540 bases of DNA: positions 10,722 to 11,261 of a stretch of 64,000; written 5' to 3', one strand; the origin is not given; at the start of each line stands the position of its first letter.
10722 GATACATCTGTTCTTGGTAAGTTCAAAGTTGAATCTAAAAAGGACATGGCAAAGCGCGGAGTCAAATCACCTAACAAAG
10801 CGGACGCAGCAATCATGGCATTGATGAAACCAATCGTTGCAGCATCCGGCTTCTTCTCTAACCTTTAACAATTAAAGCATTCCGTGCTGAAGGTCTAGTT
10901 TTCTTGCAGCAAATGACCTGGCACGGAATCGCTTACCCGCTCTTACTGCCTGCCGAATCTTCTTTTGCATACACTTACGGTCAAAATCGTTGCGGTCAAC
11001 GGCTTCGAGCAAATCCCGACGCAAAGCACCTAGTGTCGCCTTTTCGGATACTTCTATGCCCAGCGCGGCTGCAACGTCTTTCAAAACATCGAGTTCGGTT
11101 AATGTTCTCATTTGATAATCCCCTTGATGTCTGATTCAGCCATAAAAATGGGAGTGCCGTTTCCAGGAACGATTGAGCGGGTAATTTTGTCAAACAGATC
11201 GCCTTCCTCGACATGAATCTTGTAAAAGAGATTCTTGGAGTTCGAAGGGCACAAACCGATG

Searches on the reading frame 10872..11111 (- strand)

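Call 27: search_protein_families(library=pfam, proteins=[window:10872-11111:-], max_evalue=0.1)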
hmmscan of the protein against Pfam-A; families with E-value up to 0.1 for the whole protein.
window:10872-11111:- (79 aa): 1 family
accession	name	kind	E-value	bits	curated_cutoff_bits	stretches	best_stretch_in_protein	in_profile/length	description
PF23603.1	Ubiquitin_TPR1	-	0.0051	17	27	1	17-39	14-36/69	Telomere repeat-binding protein 1-like, ubiquitin-like domain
